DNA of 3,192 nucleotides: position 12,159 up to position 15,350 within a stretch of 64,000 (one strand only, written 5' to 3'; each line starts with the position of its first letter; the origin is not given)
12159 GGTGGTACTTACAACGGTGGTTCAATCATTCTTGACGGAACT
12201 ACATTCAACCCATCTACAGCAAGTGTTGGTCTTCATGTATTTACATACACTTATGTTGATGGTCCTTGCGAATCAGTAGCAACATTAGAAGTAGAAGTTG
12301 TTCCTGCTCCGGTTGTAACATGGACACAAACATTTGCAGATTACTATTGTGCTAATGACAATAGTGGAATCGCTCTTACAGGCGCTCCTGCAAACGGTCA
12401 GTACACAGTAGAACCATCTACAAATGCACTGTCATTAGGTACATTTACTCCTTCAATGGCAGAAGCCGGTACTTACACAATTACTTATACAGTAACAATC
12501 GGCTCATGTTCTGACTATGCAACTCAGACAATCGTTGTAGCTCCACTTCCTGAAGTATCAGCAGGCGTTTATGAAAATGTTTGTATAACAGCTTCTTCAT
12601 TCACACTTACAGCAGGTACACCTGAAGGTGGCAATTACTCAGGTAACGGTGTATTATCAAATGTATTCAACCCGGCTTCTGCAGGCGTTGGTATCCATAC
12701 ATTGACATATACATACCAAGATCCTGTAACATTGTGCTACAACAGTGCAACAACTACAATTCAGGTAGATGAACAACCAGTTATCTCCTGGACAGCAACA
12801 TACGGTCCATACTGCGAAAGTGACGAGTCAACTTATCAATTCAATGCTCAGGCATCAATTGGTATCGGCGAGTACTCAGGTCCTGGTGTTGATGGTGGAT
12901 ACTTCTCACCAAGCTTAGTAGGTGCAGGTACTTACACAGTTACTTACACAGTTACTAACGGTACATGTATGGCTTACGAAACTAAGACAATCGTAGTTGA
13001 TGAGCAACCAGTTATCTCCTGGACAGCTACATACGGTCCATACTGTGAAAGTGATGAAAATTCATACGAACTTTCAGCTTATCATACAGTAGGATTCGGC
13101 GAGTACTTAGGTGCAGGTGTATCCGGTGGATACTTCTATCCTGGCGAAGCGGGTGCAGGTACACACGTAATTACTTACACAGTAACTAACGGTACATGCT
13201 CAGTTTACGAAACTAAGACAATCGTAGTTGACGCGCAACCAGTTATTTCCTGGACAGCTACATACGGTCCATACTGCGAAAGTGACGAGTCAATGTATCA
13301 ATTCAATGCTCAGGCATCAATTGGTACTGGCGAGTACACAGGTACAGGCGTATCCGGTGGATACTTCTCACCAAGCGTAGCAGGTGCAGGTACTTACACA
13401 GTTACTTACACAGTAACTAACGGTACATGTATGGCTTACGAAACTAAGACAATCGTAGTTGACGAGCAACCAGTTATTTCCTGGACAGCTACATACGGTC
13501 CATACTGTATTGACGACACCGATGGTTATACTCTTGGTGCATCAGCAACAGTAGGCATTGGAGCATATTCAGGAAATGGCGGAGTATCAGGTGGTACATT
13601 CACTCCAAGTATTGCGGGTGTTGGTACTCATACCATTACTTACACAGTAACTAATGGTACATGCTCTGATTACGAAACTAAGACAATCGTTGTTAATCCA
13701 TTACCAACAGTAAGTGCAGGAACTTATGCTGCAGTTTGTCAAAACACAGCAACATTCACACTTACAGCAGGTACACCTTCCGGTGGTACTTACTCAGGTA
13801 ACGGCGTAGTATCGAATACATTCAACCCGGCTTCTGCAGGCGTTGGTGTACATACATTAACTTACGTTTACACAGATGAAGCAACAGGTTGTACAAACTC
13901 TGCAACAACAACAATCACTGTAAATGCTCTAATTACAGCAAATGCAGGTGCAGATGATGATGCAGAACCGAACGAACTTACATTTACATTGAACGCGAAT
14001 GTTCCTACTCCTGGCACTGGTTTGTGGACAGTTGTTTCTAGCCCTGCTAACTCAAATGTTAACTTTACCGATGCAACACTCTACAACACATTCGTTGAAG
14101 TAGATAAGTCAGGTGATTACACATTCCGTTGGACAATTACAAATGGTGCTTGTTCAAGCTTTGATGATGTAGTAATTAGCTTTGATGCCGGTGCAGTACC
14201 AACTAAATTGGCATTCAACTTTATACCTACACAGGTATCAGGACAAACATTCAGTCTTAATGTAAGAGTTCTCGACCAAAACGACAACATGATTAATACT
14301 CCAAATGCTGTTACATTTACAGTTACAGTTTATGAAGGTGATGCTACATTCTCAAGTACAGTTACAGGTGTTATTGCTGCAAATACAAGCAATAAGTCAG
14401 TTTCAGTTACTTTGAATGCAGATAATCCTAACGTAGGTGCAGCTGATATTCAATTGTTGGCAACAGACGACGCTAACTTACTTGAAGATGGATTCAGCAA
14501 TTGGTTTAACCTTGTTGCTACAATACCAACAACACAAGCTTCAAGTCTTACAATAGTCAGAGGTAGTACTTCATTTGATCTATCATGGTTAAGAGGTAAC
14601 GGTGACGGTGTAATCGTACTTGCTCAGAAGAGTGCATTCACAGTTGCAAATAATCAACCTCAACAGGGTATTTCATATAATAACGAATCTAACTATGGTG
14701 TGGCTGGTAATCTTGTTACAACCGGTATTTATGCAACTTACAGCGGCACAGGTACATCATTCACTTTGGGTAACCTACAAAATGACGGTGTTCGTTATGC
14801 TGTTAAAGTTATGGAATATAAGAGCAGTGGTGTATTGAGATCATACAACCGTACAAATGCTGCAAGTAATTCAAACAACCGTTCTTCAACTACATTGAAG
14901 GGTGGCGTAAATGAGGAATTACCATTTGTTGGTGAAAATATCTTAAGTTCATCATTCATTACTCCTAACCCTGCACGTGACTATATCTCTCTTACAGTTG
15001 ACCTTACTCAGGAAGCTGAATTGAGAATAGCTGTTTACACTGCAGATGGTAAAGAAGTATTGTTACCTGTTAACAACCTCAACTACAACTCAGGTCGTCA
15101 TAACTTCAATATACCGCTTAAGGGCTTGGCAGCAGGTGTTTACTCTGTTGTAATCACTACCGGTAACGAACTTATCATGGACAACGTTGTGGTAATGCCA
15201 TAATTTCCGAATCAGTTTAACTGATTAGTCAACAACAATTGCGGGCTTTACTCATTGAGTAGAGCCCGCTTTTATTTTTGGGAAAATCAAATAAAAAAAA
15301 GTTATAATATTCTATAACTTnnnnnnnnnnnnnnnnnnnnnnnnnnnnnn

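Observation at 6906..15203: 2765-aa SprB/Ig-repeat adhesin with FN3 caps and a T9SS sorting domain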

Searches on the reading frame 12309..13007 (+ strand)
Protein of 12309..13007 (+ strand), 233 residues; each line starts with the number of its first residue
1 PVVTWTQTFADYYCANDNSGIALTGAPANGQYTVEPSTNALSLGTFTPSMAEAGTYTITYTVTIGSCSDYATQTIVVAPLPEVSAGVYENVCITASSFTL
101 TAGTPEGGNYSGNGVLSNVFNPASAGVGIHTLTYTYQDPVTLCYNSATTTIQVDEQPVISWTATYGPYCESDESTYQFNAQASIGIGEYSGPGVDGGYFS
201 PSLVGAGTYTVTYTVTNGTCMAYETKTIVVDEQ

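Call 39: predict_structure(alignment_id=A2)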
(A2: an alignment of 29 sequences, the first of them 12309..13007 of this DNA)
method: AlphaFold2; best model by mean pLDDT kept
length: 233 residues; sequences in the alignment: 29
mean_pLDDT: 96.2   pTM: 0.80
mean pLDDT of the five models: 96.2, 95.9, 95.6, 95.5, 94.7
residues with pLDDT >= 90: 222; 70-90: 11; 50-70: 0; < 50: 0
segments of 3 or more residues with pLDDT < 50: none
pLDDT, mean of each block of 10 residues (from residue 1): 92 96 93 96 97 97 96 97 97 98 97 98 98 98 98 98 91 95 97 94 95 98 97 91
secondary structure, 60 per line:
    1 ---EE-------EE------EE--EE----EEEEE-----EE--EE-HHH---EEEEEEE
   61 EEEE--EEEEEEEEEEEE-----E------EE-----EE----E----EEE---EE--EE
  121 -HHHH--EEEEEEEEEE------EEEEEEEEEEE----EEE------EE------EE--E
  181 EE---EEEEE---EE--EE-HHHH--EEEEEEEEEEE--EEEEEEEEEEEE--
elements in order: E31-35 E54-64 E67-78 E109-111 H122-125 E128-137 E144-154 E159-161 E180-182 E186-190 H201-204 E207-217 E220-231

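Call 41: fold_search(model_id=the predicted structure, library=pdb)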
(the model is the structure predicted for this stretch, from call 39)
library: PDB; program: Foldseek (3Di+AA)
matches with E <= 10: 1085; with E <= 0.001: 112
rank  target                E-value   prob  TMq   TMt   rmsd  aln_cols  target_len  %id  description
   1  5k6z_A                9.9e-07  1.00  0.36  0.25  21.8       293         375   12  Sidekick chimera containing sidekick-2 immunoglobulin domains 1-2 and sidekick-1 immunoglobulin domains 3-4 (released 2016-09-28)
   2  7ol4_D                1.9e-06  1.00  0.37  0.18  19.4       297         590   10  Mouse contactin-1 neurofascin-155 immunoglobulin domains adhesion complex (released 2022-12-14)
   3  5cyx                  2.3e-06  1.00  0.27  0.22  10.9       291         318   15  Crystal Structure of Mouse Protocadherin-24 EC1-3 (released 2016-11-02)
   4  5z5k_A                2.9e-06  1.00  0.36  0.24  20.9       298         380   10  Structure of the DCC-Draxin complex (released 2018-06-20)
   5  3laf_A                3.0e-06  1.00  0.35  0.24  21.4       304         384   12  Structure of DCC, a netrin-1 receptor (released 2011-03-02)
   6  9fly_A                3.2e-06  1.00  0.44  0.17   7.6       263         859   19  CryoEM structure of the base (4151-5009) in the grappling hook protein A (GhpA) in the bacterium Aureispira sp. CCB-QB (released 2024-10-16)
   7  5w4t_A                3.7e-06  1.00  0.26  0.22  11.8       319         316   12  Crystal Structure of Fish Cadherin-23 EC1-3 (released 2018-06-20)
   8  9ba5_A                3.9e-06  1.00  0.36  0.18  21.5       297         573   11  Cross-linked Contactin 2 Ig1-Ig6 (released 2024-07-17)
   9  2wim_A                4.4e-06  1.00  0.41  0.36   8.6       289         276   12  Crystal structure of NCAM2 IG1-3 (released 2010-08-25)
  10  5w1d                  4.4e-06  1.00  0.28  0.19  12.8       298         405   14  Crystal Structure of Mouse Protocadherin-15 EC4-7 (released 2018-06-06)
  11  7ok5_A                6.0e-06  1.00  0.37  0.18  18.9       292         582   12  Crystal structure of mouse neurofascin 155 immunoglobulin domains (released 2022-12-14)
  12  5k6u_A                6.0e-06  1.00  0.35  0.25  21.9       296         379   13  Sidekick-1 immunoglobulin domains 1-4, crystal form 1 (released 2016-09-28)
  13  8k3j_A                6.7e-06  1.00  0.37  0.18  21.1       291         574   13  Structure of human CNTN2 immunoglobulin domains 1-6 homo-dimer (released 2024-07-17)
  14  6qx4_A                9.6e-06  1.00  0.28  0.14  14.0       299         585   10  Structure of the Bacillus anthracis Sap S-layer assembly domain (released 2019-07-31)
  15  6s9f_A                1.0e-05  1.00  0.40  0.33  12.7       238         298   14  Drosophila OTK, extracellular domains 3-5 (released 2020-03-25)
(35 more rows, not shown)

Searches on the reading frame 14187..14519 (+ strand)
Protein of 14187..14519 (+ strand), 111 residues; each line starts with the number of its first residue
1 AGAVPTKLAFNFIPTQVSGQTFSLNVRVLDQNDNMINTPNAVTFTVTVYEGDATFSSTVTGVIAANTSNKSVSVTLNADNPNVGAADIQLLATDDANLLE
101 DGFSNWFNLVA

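Call 30: search_protein_families(library=pfam, proteins=[window:14187-14519:+], max_evalue=1)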
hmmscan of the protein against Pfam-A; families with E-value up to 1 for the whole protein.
seq(111 aa): 2 families
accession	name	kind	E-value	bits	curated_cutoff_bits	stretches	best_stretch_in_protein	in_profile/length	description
PF23722.1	Beta-sand_DEX1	-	0.0098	16.9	27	1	15-59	12-47/99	DEX1 beta-sandwich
PF09134.16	Invasin_D3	-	0.015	16.3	33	1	18-57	17-54/98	Invasin, domain 3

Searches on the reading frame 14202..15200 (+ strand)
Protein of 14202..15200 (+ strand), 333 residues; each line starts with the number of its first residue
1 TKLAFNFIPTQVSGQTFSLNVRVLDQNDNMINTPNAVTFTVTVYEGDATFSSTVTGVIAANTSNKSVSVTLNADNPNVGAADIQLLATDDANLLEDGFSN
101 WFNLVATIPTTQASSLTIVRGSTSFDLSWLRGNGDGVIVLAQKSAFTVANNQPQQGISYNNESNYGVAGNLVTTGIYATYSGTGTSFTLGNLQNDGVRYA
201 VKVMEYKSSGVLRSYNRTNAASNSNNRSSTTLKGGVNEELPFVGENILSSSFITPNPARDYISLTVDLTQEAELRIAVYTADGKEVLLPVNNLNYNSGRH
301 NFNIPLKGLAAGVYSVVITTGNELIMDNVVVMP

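Call 46: find_related_loci(query=window:14202-15200:+, collection=genome_contigs, flank=10000)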
Query window:14202-15200:+ (333 aa) in genome_contigs; peptide patterns used: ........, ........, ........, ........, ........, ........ (x = any residue, [..] = any of these).
66 stretches matched a pattern, but none encodes a relative of the query by tblastn (E <= 1e-3).

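Call 48: find_related_loci(query=A3, collection=genome_contigs, flank=10000)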
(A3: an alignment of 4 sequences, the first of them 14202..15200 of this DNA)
Query A3 (333 aa) in genome_contigs; peptide patterns used: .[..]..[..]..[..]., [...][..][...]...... (x = any residue, [..] = any of these).
44 stretches matched a pattern; 8 encode a relative of the query (tblastn E <= 1e-3); 8 distinct loci.
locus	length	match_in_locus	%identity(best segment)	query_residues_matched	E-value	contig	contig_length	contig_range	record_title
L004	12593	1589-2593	55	1-333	2e-105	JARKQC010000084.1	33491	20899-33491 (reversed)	MAG: Bacteroidota bacterium isolate Reactor_maxbin.046 k141_752124, whole genome shotgun sequence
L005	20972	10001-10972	48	13-333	8e-87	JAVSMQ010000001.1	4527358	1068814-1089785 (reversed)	MAG: Candidatus Kapaibacterium sp. isolate NRBC_bin_5 Kapabacteria_MAG, whole genome shotgun sequence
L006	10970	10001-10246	29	250-332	1e-7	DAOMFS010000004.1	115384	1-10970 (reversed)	MAG TPA_asm: Bacteroidia bacterium isolate AMR_MDS_4996 NODE_24_length_115384_cov_6.778781, whole genome shotgun sequenc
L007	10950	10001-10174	30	253-325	3e-5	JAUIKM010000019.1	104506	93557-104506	MAG: bacterium isolate Co_bin.359 NODE_1895_length_104506_cov_3.592073, whole genome shotgun sequence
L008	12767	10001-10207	32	253-322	3e-5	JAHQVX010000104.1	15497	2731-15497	MAG: Saprospiraceae bacterium isolate MAG.080 Posi_080-P49527, whole genome shotgun sequence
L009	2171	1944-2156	30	252-331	1e-4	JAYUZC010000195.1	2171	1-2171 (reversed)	MAG: Bacteroidota bacterium isolate GL139_UP_metabinner_9 GL139_UP_metabinner_9_194, whole genome shotgun sequence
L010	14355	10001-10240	29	252-332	2e-4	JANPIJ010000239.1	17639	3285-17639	MAG: Ferruginibacter sp. isolate VAR_61_metabat_90 VAR_61_k141_537327, whole genome shotgun sequence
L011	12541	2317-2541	28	252-330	3e-4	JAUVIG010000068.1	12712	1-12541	MAG: Chlorobiota bacterium isolate CSMAG_422 CSMAG_422_k127_3203260_length_12712_cov_17.5886, whole genome shotgun seque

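Call 49: find_related_loci(query=window:14202-15200:+, collection=metagenome_contigs, flank=10000)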
Query window:14202-15200:+ (333 aa) in metagenome_contigs; peptide patterns used: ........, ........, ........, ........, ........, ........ (x = any residue, [..] = any of these).
104 stretches matched a pattern, but none encodes a relative of the query by tblastn (E <= 1e-3).

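Call 66: search_protein_families(library=pfam, alignment_id=A3, max_evalue=0.01)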
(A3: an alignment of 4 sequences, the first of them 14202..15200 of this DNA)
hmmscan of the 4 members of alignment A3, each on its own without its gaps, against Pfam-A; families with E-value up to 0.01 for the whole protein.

A. member 1, window:14202-15200:+ (333 aa): 1 family
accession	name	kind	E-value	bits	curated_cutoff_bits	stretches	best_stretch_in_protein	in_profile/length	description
PF18962.6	Por_Secre_tail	-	6.3e-09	36.4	27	1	255-331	3-75/75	Secretion system C-terminal sorting domain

B. families by the number of members that match (of 4 scanned): 3 families
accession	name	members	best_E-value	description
PF18962.6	Por_Secre_tail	4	6.3e-09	Secretion system C-terminal sorting domain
PF00041.27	fn3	3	7.7e-06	Fibronectin type III domain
PF16656.11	Pur_ac_phosph_N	2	1.8e-05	Purple acid Phosphatase, N-terminal domain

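Call 67: search_solved_structures(query=A3, max_evalue=0.01)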
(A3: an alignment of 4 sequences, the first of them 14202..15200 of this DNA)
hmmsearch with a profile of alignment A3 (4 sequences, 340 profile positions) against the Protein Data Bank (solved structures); distinct sequences matched with E-value up to 0.01: 0.
